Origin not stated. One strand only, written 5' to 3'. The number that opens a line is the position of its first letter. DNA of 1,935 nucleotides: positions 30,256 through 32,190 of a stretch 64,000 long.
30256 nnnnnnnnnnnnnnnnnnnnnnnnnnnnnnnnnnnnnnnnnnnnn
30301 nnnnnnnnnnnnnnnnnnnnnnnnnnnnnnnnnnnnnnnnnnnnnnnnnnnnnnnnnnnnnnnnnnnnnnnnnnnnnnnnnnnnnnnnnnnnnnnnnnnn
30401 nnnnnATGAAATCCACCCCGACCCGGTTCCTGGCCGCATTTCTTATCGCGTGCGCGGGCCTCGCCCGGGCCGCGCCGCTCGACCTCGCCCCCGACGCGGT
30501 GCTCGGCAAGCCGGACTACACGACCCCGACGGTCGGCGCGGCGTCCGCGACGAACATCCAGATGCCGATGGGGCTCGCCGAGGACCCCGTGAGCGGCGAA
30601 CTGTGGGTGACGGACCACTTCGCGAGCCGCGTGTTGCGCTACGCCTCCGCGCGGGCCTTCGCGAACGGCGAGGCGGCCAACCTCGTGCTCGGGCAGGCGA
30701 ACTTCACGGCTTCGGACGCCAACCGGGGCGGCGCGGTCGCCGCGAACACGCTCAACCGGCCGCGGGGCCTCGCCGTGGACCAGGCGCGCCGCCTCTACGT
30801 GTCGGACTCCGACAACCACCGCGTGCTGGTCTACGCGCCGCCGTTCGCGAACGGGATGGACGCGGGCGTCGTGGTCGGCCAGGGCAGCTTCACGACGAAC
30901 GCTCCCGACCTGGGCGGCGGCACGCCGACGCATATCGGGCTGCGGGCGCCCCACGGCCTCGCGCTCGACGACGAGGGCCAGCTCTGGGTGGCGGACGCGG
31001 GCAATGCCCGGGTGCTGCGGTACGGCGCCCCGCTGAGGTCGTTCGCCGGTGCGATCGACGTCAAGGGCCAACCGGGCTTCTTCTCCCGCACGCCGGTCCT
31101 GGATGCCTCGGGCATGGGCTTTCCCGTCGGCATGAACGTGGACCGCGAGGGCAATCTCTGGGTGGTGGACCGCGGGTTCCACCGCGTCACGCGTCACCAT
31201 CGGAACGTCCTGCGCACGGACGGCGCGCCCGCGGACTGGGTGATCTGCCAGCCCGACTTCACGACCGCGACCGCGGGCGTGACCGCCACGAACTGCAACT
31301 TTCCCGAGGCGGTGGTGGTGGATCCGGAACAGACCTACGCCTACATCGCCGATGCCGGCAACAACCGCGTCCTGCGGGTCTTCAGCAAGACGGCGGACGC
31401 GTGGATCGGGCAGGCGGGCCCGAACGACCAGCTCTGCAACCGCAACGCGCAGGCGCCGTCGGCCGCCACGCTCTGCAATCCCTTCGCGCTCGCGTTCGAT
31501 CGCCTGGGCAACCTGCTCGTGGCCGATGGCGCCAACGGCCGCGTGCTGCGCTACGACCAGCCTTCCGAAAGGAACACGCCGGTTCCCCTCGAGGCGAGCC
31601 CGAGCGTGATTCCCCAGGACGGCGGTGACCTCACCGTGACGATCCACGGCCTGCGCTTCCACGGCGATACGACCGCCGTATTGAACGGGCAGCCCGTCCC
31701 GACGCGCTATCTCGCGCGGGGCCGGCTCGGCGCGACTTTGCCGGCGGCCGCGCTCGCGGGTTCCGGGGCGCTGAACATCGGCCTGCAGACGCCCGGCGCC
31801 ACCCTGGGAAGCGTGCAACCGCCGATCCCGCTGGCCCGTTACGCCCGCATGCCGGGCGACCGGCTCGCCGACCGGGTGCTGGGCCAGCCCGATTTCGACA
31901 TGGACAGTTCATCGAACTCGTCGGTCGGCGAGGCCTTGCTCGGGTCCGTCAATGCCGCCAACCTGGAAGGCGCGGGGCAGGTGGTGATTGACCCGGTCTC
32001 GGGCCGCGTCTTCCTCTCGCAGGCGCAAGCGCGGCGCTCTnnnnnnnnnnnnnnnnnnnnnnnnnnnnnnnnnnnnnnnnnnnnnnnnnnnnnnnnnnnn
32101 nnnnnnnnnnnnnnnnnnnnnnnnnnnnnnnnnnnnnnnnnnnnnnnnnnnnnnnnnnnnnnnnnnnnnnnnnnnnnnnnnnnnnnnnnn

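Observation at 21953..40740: ECF sigma / Ser-Thr kinase pair sits directly upstream of a head-to-tail array of five NHL/IPT propeller paralogues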

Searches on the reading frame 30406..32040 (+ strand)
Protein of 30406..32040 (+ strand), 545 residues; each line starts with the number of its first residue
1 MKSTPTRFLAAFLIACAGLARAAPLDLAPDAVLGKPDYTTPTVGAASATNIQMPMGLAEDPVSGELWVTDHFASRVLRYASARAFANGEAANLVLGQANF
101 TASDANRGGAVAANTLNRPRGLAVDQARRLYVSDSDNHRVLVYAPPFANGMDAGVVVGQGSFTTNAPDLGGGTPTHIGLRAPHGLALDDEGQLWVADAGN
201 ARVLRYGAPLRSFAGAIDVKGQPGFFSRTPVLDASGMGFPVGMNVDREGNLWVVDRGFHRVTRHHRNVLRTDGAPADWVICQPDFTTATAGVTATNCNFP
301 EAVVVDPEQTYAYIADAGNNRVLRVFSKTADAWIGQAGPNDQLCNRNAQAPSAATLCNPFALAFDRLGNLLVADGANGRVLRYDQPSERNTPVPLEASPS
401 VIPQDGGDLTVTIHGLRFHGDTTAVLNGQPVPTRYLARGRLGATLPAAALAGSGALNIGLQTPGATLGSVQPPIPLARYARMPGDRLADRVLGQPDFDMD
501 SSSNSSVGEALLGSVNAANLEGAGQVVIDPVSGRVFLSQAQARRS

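Call 6: search_protein_families(library=pfam, proteins=[window:30406-32040:+], max_evalue=0.01)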
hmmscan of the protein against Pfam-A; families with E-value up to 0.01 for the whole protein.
window:30406-32040:+ (545 aa): 8 families
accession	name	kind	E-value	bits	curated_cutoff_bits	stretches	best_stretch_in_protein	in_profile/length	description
PF01436.27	NHL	-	4.7e-30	102.6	20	2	116-143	1-28/28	NHL repeat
PF25021.1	TEN_NHL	-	5.3e-11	42.5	27.1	1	57-139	77-164/357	Teneurin NHL domain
PF08450.18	SGL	-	5.1e-10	39.8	26.3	1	113-206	130-210/246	SMP-30/Gluconolactonase/LRE-like region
PF03022.22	MRJP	-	5.7e-06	26.3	19.8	0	242-331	5-98/288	Major royal jelly protein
PF01833.30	TIG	-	0.00012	22.4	20.9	1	395-462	4-72/84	IPT/TIG domain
PF24684.1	Vgb_lyase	-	0.00054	19.3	50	0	238-264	181-207/290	Virginiamycin B lyase family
PF01731.26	Arylesterase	-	0.0019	18.8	21.3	0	292-323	48-79/86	Arylesterase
PF07494.17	Reg_prop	-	0.0048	17.4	20.4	0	184-196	9-21/24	Two component regulator propeller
